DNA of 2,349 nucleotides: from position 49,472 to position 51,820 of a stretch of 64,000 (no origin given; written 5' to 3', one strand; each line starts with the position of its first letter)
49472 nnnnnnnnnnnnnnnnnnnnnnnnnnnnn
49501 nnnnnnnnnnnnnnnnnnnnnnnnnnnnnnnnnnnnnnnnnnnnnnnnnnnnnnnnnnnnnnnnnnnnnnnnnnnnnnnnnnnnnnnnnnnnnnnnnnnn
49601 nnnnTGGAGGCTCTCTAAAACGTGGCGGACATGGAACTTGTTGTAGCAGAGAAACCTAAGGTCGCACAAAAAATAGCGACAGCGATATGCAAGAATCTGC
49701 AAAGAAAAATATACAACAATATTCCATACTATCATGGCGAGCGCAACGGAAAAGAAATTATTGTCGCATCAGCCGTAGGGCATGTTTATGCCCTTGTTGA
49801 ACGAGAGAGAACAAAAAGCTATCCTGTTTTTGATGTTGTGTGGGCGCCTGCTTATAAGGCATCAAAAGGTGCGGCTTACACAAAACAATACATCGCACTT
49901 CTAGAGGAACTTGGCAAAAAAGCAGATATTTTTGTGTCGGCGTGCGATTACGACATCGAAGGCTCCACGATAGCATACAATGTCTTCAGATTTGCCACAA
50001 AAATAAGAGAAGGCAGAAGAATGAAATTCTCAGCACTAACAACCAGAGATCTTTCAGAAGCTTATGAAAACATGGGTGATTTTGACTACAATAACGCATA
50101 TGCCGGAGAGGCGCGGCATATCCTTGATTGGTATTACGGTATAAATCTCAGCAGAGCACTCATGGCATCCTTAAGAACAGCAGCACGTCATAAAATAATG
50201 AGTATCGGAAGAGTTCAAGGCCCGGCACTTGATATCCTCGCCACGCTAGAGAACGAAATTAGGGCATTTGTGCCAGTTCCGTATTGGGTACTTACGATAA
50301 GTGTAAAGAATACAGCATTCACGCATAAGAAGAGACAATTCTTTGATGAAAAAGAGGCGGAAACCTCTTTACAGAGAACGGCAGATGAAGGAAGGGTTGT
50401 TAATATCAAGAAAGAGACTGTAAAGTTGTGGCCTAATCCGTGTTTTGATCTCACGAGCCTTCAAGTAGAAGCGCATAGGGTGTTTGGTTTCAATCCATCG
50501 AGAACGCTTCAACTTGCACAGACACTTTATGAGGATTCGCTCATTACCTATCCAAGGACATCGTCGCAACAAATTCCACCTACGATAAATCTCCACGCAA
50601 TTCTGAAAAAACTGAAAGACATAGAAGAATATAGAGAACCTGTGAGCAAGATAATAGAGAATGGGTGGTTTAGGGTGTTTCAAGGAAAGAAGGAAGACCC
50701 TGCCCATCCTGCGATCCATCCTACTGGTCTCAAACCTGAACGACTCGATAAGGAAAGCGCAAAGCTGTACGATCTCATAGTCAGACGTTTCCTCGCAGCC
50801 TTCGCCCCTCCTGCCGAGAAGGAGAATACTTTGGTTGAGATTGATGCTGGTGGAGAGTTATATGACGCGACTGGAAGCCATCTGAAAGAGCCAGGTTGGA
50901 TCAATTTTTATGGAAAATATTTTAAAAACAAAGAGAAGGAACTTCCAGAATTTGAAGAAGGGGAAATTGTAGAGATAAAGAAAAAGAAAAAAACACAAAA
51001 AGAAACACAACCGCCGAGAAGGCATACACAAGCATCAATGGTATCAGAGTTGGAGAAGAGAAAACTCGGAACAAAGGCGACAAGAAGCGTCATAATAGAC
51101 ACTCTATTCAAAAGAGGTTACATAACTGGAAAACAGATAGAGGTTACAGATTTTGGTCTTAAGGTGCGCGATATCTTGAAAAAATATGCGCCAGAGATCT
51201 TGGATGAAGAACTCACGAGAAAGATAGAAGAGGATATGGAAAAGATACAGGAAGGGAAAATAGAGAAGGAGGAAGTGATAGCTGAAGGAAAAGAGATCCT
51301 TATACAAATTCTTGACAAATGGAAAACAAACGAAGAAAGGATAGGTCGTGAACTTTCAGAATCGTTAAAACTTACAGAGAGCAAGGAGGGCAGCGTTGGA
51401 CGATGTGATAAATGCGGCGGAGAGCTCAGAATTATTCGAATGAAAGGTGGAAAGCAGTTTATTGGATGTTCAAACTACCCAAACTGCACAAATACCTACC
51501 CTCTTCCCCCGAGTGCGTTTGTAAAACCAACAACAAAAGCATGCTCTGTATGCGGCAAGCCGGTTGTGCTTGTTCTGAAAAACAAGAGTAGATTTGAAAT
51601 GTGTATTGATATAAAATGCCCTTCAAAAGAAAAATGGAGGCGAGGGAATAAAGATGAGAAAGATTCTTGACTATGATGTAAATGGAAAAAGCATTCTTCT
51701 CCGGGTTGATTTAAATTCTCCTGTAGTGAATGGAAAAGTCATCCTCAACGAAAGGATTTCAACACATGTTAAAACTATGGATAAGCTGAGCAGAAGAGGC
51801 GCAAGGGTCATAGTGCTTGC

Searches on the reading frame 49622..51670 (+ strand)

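Call 11: search_protein_families(library=pfam, proteins=[window:49622-51670:+])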
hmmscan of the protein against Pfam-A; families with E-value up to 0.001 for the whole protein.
window:49622-51670:+ (682 aa): 3 families
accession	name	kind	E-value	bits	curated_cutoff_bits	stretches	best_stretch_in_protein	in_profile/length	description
PF01131.25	Topoisom_bac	-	3.1e-118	395.8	35.1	1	155-553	3-410/411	DNA topoisomerase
PF01396.24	Zn_ribbon_Top1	-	3.3e-12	46.4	32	1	593-630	2-38/39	Topoisomerase DNA binding C4 zinc finger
PF01751.28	Toprim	-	1.1e-08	35.5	23.1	1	5-138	1-95/96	Toprim domain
